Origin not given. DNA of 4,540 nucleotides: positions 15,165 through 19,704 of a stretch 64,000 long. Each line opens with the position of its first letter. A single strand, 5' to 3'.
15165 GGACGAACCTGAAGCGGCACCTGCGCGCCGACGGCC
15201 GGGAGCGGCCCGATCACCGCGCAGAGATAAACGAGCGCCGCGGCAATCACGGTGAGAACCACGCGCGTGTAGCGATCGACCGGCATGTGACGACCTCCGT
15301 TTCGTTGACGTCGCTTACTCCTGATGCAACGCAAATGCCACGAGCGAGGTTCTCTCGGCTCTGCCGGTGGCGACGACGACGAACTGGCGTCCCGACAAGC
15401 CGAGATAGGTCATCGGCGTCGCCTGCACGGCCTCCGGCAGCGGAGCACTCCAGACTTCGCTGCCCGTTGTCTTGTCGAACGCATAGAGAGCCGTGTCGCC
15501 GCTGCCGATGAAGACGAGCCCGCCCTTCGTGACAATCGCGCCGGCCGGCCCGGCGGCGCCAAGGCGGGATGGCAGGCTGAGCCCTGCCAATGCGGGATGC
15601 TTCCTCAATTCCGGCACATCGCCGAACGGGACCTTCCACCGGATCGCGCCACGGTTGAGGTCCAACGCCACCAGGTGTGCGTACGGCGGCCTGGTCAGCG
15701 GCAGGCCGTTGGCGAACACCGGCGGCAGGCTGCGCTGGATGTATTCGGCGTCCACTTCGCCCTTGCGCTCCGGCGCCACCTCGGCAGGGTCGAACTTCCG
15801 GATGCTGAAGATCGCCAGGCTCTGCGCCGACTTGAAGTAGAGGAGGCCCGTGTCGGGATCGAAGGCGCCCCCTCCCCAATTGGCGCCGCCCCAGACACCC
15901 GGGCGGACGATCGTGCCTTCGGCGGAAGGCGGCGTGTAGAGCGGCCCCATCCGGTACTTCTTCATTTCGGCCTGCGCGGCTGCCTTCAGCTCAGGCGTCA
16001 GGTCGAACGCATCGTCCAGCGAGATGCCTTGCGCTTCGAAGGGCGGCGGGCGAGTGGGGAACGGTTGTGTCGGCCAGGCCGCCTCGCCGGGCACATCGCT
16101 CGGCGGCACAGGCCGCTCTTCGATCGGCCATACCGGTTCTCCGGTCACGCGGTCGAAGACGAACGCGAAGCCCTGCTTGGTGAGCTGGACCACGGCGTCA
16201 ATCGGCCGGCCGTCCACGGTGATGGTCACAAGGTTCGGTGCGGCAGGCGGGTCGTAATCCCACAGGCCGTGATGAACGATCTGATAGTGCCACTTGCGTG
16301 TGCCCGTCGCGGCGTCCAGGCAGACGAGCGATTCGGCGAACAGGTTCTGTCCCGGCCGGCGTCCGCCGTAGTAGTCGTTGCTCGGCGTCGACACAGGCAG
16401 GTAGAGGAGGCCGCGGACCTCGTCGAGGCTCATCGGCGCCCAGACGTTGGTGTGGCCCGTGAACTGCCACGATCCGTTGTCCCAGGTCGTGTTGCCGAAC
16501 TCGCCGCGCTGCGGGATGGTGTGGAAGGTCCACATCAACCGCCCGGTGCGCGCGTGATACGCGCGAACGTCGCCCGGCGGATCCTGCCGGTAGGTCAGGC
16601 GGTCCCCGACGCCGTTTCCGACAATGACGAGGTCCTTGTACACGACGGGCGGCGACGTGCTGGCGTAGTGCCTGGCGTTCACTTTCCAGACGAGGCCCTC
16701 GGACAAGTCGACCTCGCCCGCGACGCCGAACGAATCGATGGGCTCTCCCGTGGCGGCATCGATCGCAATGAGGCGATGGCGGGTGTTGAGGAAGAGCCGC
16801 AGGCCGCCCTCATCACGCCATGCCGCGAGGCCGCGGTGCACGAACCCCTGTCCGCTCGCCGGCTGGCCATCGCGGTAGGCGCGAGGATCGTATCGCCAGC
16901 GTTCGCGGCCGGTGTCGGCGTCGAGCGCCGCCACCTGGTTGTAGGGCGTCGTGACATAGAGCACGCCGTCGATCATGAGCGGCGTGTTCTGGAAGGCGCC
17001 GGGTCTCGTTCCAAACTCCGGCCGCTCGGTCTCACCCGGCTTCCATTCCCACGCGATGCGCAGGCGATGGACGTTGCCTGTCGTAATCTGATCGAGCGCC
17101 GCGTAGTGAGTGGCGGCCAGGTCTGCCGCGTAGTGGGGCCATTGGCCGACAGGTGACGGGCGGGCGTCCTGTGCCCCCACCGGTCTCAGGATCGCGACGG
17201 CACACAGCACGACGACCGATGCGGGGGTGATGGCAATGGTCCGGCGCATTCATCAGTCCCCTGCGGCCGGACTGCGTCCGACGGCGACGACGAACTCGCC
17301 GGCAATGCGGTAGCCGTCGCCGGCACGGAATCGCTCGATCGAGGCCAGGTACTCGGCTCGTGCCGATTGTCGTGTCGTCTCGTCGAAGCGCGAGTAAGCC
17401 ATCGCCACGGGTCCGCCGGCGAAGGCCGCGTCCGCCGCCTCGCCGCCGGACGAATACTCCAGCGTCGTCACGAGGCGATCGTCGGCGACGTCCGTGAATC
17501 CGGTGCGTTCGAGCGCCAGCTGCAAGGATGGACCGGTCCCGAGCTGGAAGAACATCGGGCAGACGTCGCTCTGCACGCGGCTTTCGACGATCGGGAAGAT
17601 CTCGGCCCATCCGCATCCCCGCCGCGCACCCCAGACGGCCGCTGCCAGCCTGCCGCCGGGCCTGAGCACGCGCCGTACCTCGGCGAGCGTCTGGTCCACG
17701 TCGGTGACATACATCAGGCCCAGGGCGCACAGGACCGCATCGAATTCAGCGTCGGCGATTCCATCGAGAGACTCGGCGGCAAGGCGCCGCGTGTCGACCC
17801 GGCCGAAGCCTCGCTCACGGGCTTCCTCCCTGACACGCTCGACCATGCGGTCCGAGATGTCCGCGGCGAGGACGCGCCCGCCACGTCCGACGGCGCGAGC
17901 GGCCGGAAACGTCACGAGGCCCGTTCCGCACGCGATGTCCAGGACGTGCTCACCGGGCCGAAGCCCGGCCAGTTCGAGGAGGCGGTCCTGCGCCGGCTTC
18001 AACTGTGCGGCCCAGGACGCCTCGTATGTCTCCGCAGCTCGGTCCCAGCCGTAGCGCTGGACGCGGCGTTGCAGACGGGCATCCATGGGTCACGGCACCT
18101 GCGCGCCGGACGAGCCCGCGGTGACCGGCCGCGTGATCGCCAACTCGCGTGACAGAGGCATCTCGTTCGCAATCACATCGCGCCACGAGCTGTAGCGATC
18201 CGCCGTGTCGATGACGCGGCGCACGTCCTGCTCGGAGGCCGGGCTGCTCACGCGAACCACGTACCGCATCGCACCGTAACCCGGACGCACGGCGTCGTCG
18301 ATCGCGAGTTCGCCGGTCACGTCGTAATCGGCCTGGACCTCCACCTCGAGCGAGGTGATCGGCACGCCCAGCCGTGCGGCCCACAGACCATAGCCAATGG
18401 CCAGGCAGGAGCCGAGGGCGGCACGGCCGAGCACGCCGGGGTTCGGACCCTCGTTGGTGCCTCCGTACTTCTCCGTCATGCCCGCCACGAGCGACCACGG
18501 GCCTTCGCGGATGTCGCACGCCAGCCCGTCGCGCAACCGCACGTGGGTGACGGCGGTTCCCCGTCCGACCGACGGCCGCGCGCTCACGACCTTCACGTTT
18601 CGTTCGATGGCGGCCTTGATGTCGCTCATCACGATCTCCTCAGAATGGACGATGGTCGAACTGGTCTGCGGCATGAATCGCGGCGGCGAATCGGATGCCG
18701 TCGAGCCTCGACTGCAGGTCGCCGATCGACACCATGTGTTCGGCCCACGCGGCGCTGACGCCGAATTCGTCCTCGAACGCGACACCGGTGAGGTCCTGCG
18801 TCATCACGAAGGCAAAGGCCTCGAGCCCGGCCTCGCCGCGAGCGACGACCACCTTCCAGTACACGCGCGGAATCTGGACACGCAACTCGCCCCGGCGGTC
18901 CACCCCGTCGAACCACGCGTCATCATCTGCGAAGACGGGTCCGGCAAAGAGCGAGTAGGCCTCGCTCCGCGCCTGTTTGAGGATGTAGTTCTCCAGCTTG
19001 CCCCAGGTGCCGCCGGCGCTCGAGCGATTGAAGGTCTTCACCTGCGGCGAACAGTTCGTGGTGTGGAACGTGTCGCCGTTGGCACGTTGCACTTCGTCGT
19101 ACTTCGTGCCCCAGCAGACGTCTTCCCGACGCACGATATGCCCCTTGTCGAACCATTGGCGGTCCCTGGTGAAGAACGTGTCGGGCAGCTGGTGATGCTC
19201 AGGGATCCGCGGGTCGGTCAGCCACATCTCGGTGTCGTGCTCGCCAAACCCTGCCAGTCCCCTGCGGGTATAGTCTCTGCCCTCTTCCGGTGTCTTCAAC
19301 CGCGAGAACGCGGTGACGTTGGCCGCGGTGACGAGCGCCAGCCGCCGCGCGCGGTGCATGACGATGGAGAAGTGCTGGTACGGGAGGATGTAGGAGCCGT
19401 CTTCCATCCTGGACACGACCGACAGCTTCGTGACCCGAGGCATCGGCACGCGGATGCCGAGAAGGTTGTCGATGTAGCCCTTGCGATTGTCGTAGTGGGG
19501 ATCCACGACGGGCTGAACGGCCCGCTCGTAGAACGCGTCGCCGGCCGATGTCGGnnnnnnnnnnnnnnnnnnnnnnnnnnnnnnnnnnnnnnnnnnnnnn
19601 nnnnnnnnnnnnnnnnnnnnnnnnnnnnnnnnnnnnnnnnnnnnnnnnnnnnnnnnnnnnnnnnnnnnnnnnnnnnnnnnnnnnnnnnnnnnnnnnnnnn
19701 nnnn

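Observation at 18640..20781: A signal-less fusion of a trypsin-like serine protease and a non-specific DNA/RNA endonuclease is a candidate self-regulated toxin or defence effector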

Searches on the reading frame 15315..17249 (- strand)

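Call 10: search_protein_families(library=pfam, proteins=[window:15315-17249:-], max_evalue=0.01)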
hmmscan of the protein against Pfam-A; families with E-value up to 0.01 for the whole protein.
window:15315-17249:- (644 aa): 3 families
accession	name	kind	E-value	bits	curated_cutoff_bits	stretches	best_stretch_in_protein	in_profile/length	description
PF01011.28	PQQ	-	8e-208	692.3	26.7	1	37-624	1-595/595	Glucose/ethanol/alcohol dehydrogenase, beta-propeller domain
PF13360.13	PQQ_2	-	6.2e-25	88.7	27.6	2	526-627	5-80/233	Outer membrane protein assembly factor BamB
PF13570.13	Beta-prop_ACSF4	-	7.8e-07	29.2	133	1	571-628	98-152/329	Beta-alanine-activating enzyme, beta-propeller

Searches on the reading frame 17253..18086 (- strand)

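Call 10: search_protein_families(library=pfam, proteins=[window:17253-18086:-], max_evalue=0.01)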
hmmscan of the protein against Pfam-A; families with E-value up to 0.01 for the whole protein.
window:17253-18086:- (277 aa): 11 families
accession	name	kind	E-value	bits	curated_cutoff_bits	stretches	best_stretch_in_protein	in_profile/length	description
PF08241.18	Methyltransf_11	-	1.7e-22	80.3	21.2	1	49-148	1-94/95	Methyltransferase domain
PF13649.12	Methyltransf_25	-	1.9e-22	80.2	27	1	48-145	1-97/97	Methyltransferase domain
PF01209.24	Ubie_methyltran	-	4.1e-20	72.6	20.1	1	36-148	39-150/233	ubiE/COQ5 methyltransferase family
PF13847.12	Methyltransf_31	-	5.5e-20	72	27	1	43-149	2-109/145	Methyltransferase domain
PF08242.18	Methyltransf_12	-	1.7e-17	64.4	30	1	49-147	1-98/98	Methyltransferase domain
PF13489.12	Methyltransf_23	-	7.1e-11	42.5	27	1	32-200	9-162/164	Methyltransferase domain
PF01135.25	PCMT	-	2.1e-06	28.1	20.3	1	36-148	65-170/210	Protein-L-isoaspartate(D-aspartate) O-methyltransferase (PCMT)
PF02353.26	CMAS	-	4.7e-06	26.6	27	1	27-148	46-163/273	Mycolic acid cyclopropane synthetase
PF05175.20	MTS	-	1.3e-05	25.3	23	1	44-147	31-136/170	Methyltransferase small domain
PF01728.25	FtsJ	-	0.00024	21.5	24.1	1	38-123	14-100/181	FtsJ-like methyltransferase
PF05148.21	Methyltransf_8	-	0.0012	19.2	27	1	110-150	118-157/219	Hypothetical methyltransferase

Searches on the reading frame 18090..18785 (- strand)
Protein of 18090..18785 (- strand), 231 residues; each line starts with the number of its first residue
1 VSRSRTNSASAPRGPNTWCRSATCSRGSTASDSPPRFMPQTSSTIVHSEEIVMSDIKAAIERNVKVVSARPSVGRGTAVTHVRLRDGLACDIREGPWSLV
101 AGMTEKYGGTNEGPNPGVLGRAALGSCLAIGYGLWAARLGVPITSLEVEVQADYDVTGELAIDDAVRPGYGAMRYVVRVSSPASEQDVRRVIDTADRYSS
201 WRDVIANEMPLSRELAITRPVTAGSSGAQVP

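Call 10: search_protein_families(library=pfam, proteins=[window:18090-18785:-], max_evalue=0.01)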
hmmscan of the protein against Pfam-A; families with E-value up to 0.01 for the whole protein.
window:18090-18785:- (231 aa): 1 family
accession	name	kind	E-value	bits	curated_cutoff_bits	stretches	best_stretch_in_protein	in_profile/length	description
PF02566.24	OsmC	-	3.6e-14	53.4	27.5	1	109-211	1-97/100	OsmC-like protein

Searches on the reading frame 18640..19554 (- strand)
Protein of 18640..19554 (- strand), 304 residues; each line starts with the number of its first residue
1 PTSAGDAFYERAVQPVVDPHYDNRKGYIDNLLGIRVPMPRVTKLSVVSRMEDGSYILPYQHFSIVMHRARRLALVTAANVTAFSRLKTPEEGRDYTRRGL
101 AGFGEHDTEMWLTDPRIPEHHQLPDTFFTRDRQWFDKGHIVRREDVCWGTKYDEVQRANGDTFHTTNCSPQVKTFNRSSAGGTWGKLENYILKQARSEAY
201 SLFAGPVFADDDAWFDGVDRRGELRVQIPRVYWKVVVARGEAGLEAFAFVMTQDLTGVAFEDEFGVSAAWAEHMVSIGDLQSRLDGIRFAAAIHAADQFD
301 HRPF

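Call 58: search_solved_structures(query=window:18640-19554:-, max_evalue=0.01, show_alignments=4)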
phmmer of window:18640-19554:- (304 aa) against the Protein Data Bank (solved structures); distinct sequences matched with E-value up to 0.01: 6.
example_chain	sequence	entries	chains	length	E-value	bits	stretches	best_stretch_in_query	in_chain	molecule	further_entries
2o3b_A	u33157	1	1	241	0.00028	23.4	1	155-290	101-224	Nuclease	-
1zm8_A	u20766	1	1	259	0.00033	23.2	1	155-290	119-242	Nuclease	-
6m3f_B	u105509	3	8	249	0.0012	21.4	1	101-251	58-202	Endonuclease G, mitochondrial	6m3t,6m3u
6lyf_A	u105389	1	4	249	0.002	20.6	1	133-251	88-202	Endonuclease G, mitochondrial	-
6njt_A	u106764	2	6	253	0.0021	20.6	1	133-251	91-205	Endonuclease G, mitochondrial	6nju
9m0g_A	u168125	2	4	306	0.0034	19.9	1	114-251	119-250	Endonuclease G, mitochondrial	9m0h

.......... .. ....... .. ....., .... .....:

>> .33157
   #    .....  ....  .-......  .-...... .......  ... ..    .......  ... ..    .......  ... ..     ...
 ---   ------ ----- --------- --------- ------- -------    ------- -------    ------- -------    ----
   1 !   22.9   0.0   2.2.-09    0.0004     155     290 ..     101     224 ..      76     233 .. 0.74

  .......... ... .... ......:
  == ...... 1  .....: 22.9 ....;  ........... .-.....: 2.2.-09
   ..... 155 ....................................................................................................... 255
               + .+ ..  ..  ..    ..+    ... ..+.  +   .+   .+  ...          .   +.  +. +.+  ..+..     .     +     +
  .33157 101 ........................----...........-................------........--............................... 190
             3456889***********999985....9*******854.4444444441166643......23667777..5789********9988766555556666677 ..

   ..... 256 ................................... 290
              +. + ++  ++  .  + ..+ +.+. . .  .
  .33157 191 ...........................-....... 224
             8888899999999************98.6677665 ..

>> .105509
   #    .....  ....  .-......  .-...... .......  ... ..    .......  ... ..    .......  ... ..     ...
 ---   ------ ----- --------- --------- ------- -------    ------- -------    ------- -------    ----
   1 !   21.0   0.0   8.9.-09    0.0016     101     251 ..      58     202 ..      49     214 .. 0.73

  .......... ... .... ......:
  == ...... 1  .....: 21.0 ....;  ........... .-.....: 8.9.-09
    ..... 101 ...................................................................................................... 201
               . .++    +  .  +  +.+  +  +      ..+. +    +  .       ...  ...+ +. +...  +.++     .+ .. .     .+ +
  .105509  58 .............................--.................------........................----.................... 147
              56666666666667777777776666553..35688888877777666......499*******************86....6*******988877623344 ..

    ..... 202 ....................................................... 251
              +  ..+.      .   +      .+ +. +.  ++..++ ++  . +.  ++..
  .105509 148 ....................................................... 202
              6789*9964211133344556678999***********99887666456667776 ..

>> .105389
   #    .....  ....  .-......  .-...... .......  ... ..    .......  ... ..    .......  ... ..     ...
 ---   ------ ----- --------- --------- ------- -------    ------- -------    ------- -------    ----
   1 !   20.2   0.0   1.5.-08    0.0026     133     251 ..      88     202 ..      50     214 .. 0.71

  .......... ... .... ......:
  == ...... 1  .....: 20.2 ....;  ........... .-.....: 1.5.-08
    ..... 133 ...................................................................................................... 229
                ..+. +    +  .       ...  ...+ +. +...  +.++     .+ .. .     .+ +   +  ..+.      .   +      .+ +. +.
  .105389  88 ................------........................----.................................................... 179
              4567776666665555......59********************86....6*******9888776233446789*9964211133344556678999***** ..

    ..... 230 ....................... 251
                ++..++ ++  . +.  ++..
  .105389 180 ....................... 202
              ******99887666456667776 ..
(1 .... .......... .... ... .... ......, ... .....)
